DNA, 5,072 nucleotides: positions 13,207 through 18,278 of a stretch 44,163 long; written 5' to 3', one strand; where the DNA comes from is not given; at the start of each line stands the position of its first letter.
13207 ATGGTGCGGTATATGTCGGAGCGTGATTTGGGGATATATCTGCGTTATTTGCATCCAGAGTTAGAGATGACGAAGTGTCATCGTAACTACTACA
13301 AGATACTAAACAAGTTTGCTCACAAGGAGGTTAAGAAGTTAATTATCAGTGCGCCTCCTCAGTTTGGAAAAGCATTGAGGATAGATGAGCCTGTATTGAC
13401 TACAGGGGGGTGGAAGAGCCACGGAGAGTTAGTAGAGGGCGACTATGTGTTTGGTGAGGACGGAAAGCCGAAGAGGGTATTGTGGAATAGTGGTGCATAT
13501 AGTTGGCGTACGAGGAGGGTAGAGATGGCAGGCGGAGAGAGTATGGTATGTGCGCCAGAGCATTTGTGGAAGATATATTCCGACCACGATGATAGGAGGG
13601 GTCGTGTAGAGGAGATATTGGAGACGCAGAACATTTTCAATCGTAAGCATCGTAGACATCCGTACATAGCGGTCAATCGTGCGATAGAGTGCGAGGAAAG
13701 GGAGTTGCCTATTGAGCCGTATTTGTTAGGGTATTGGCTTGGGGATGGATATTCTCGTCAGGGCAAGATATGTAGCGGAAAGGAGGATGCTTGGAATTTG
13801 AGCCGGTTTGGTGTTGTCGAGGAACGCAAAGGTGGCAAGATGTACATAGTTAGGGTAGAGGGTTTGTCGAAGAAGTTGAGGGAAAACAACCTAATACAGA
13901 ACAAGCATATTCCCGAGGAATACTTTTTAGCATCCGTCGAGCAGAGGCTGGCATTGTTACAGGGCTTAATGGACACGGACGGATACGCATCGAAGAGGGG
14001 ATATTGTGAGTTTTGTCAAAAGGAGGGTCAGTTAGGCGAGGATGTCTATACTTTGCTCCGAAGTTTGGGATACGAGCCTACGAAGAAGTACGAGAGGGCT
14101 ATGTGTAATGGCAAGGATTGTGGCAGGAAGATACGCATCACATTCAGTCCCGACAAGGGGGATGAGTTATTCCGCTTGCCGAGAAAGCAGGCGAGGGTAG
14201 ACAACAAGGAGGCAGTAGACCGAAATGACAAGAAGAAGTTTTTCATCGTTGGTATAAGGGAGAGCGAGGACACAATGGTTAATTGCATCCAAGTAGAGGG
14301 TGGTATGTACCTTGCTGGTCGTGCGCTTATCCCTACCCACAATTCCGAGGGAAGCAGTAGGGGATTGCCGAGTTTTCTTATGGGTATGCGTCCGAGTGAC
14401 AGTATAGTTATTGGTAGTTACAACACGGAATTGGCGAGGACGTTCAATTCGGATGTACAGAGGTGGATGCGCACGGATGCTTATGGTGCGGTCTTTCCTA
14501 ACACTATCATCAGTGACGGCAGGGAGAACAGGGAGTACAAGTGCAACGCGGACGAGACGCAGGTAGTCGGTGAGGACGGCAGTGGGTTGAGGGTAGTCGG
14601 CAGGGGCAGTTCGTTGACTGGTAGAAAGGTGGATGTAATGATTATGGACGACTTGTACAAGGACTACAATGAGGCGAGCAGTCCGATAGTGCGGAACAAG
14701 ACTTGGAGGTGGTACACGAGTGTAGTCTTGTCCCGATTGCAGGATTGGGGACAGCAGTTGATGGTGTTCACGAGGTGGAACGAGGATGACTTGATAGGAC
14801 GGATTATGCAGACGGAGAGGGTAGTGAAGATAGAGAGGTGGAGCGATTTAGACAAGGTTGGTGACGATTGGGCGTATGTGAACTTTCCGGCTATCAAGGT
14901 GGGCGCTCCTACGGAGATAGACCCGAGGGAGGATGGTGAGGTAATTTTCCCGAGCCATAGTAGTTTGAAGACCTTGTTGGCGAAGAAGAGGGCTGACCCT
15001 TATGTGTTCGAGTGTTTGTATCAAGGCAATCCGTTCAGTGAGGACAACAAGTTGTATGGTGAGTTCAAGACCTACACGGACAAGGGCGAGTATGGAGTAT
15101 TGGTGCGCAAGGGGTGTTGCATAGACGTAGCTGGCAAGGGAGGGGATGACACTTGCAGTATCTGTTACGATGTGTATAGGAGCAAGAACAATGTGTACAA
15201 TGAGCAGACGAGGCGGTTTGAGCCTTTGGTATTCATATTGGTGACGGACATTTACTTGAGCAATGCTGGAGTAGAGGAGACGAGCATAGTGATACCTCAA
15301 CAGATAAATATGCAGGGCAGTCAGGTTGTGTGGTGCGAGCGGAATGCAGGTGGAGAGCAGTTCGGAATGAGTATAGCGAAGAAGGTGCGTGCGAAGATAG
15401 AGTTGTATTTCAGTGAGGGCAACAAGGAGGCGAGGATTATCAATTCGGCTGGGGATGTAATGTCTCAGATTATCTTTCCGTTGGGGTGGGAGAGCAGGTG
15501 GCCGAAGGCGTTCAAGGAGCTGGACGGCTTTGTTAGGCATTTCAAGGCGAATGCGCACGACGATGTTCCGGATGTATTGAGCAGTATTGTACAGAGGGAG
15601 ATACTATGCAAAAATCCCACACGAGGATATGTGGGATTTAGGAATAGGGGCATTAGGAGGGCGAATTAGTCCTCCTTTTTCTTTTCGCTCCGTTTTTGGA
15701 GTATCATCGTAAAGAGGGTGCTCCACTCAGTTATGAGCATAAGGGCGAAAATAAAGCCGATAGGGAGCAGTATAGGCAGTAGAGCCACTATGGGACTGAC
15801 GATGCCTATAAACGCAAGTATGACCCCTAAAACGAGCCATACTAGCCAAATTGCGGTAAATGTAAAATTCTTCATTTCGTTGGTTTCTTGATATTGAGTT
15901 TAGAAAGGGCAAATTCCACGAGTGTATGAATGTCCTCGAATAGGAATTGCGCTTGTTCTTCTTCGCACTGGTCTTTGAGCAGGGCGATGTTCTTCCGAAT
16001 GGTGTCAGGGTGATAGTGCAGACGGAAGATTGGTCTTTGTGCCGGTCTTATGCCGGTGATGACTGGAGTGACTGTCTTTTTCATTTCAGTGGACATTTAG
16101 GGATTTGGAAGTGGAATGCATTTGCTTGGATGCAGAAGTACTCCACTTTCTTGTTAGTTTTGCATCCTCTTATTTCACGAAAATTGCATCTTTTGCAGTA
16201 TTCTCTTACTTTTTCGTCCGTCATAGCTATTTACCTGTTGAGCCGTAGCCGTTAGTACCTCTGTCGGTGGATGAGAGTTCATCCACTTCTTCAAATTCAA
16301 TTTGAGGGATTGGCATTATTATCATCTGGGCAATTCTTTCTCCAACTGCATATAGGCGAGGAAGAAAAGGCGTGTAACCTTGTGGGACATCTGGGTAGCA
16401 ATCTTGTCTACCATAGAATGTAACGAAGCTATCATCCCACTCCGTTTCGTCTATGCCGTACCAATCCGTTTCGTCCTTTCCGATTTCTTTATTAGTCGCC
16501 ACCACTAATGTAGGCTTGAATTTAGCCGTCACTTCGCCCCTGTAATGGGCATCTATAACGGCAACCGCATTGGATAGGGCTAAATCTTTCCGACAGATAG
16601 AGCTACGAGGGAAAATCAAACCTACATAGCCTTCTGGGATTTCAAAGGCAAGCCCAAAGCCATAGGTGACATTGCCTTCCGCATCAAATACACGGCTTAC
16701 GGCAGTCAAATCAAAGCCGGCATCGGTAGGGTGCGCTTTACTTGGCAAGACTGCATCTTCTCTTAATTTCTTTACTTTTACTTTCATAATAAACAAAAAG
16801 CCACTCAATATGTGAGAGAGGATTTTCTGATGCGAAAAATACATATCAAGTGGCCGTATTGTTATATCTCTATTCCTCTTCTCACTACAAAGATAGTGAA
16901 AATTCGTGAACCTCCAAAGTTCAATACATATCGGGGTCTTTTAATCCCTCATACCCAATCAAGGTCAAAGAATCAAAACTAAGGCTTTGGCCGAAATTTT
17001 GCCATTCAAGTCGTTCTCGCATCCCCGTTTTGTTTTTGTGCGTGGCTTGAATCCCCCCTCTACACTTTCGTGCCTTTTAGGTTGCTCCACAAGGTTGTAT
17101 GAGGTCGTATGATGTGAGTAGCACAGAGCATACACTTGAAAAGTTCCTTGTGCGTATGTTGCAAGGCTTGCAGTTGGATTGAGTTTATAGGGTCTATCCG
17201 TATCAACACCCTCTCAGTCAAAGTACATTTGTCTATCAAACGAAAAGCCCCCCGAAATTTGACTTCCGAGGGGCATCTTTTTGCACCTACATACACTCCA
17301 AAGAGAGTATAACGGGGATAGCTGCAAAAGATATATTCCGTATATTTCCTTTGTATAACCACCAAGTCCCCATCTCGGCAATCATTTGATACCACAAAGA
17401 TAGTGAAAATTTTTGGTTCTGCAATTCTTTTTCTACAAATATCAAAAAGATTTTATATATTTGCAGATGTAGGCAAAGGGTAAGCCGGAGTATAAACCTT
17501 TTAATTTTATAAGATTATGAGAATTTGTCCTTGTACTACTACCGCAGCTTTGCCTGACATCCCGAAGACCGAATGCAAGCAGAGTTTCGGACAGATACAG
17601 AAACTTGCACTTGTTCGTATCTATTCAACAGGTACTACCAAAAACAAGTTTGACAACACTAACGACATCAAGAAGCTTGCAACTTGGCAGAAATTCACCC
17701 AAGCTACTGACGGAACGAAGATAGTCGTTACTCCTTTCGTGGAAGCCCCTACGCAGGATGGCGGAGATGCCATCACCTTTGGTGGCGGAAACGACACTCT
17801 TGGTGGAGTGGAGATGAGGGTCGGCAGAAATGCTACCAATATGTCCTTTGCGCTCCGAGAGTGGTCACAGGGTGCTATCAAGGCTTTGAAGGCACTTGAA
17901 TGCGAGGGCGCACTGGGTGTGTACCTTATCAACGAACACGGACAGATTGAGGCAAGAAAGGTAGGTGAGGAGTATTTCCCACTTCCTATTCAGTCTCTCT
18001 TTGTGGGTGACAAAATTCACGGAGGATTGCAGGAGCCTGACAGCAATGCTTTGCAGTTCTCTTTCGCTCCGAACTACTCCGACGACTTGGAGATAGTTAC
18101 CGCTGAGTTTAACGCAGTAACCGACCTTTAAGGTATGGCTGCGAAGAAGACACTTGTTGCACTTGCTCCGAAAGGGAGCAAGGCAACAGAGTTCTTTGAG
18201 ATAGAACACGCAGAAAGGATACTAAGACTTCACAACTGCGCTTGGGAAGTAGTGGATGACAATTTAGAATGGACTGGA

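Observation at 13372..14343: Class-3-type (Ala1, Trp-Cys-Thr) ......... intein splitting the Walker A P-loop of the large terminase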

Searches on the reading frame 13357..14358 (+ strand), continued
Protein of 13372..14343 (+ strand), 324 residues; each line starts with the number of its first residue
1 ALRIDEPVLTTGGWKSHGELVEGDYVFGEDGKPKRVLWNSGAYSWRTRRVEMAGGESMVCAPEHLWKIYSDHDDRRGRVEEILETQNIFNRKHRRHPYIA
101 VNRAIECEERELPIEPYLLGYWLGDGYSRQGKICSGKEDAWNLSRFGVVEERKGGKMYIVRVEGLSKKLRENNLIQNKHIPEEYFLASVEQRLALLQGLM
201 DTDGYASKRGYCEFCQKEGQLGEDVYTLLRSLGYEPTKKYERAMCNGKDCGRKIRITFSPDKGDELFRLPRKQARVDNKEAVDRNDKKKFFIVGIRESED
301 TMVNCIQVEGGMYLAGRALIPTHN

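Call 69: search_dna_similar(query=window:13372-14343:+, collection=phages, mode=protein, max_rows=60, max_evalue=1e-10, rows=spread)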
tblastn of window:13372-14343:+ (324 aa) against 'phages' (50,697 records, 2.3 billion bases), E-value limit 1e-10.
Records with a match: 742; places in all: 752; records where one place covers at least 80% of the query: 514.
Best place of each record, by identity: <60% 742.
By first word of the organism name: Mycobacterium 285; Salmonella 181; Stx2a-converting 49; Klebsiella 37; Vibrio 32; Escherichia 26; Gordonia 15; Aeromonas 14; Enterococcus 14; Bacteroides 10; and 34 more.
By host as written in the record: Mycobacterium smegmatis mc2 155 219; - 80; Salmonella enterica 41; Mycobacterium smegmatis mc#155 32; Salmonella enterica subsp. enterica serovar Enteritidis 28; Salmonella enterica subsp. enterica serovar Typhimurium 27; Klebsiella pneumoniae 19; Salmonella sp. 15; and 145 more.
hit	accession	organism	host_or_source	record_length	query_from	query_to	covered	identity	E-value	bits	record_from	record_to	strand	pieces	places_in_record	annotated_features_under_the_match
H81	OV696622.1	Brevibacterium phage Rousseau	French washed-rind cheese surface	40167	1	324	100%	37.1%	1e-52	191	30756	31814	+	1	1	DnaB-like replicative helicase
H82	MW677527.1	Rhodobacter phage RcTiptonus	Rhodobacter capsulatus YW1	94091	2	324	100%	34.5%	1e-41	159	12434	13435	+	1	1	25: terminase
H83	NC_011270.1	Mycobacterium phage Spud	-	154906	1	324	100%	34.3%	7e-48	177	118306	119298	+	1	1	208: exonuclease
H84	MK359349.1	Mycobacterium phage FoxtrotP1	Mycobacterium smegmatis mc2 155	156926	1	324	100%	34.3%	7e-48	177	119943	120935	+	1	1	212: HNH endonuclease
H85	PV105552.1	Mycobacterium phage Asterius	Mycobacterium smegmatis mc#155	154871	1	324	100%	34.3%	7e-48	177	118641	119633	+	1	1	216: HNH endonuclease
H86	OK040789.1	Mycobacterium phage Izajani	Mycobacterium smegmatis mc#155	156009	1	324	100%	34.3%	7e-48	177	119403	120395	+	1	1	212: HNH endonuclease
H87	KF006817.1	Mycobacterium phage Breeniome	Mycobacterium smegmatis mc2 155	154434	1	324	100%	34.3%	8e-48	177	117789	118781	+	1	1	213: hypothetical protein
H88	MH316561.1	Mycobacterium phage Derek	Mycobacterium smegmatis mc2 155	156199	1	324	100%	34.3%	8e-48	177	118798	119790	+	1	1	211: HNH endonuclease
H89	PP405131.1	Mycobacterium phage DirtMonster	Mycobacterium smegmatis mc#155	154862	1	324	100%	34.3%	8e-48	177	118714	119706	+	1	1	207: HNH endonuclease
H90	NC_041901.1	Mycobacterium phage Lukilu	Mycobacterium smegmatis mc2 155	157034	1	324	100%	34.3%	8e-48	177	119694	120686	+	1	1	exonuclease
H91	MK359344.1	Mycobacterium phage Napoleon13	Mycobacterium smegmatis mc2 155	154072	1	324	100%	34.3%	1e-47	177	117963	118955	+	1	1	211: HNH endonuclease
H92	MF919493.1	Mycobacterium phage Audrick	Mycobacterium smegmatis mc2 155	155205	1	324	100%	34.3%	1e-47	177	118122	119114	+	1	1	HNH endonuclease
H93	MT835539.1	Bacteriophage sp.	human fecal samples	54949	2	324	100%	34.3%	2e-32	133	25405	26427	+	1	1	record has no annotation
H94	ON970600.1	Mycobacterium phage Quallification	Mycobacterium smegmatis mc#155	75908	1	324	100%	33.8%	2e-46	173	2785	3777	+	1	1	10: terminase large subunit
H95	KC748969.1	Mycobacterium phage Phaux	Mycobacterium smegmatis mc2 155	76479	1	324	100%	33.8%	2e-46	173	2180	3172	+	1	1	7: terminase large subunit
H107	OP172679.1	Bacteroides phage BF766P4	Bacteroides fragilis DA766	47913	8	324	98%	31.3%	2e-30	127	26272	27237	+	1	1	hypothetical protein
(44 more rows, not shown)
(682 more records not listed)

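Call 70: get_annotated_region(hit=H107, flank=1500)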
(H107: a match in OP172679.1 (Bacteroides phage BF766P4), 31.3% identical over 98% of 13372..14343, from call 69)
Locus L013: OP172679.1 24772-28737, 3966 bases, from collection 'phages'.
description: Bacteroides phage BF766P4, complete genome.
organism: Bacteroides phage BF766P4 (NCBI taxid 2968561)
taxonomy: Viruses; Duplodnaviria; Heunggongvirae; Uroviricota; Caudoviricetes
host: Bacteroides fragilis DA766; source: municipal sewage; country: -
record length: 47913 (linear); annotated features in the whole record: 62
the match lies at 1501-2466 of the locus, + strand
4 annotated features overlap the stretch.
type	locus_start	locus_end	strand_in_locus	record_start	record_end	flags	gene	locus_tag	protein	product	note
CDS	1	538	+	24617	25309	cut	-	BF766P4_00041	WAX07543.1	hypothetical protein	-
CDS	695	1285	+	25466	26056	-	-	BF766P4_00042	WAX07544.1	hypothetical protein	-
CDS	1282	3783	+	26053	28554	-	-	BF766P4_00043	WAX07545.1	hypothetical protein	-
CDS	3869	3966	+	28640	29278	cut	-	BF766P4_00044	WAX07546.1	hypothetical protein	-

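Call 71: get_annotated_region(hit=H95, flank=1200)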
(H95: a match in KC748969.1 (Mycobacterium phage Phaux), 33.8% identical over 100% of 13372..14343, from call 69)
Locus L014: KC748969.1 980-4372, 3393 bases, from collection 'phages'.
description: Mycobacterium phage Phaux, complete genome.
organism: Mycobacterium phage Phaux (NCBI taxid 1327937)
taxonomy: Viruses; Duplodnaviria; Heunggongvirae; Uroviricota; Caudoviricetes; Kostyavirus
host: Mycobacterium smegmatis mc2 155; source: soil; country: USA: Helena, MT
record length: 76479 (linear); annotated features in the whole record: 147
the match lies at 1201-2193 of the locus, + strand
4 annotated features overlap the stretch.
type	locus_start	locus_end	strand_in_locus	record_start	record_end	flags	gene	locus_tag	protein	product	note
CDS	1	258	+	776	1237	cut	4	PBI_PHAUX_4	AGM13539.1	terminase small subunit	terminase, small subunit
CDS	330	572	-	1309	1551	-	5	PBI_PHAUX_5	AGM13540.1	hypothetical protein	-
CDS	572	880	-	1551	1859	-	6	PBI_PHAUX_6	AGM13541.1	hypothetical protein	-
CDS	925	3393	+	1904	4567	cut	7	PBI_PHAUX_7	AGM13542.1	terminase large subunit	terminase, large subunit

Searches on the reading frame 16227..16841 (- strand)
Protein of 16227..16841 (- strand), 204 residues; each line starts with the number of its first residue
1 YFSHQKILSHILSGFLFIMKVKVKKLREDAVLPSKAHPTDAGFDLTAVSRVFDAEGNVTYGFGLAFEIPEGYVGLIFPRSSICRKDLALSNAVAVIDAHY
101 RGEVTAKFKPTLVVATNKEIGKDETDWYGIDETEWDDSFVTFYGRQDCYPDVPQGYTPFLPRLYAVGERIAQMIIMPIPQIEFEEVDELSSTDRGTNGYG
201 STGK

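Call 35: search_protein_families(library=phrogs, proteins=[window:16227-16841:-], max_evalue=0.00001)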
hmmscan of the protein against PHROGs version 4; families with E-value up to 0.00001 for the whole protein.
window:16227-16841:- (204 aa): 1 family
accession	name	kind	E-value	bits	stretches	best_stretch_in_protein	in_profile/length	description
phrog_135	-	DNA, RNA and nucleotide metabolism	1.2e-48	167.8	1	17-204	143-291/463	dUTPase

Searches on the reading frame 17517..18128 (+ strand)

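Call 35: search_protein_families(library=phrogs, proteins=[window:17517-18128:+], max_evalue=0.00001)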
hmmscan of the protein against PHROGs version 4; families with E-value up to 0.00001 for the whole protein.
window:17517-18128:+ (204 aa): 1 family
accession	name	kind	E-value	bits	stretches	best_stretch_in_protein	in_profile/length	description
phrog_8193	-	head and packaging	6.6e-61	206.4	1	3-204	4-207/207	major head protein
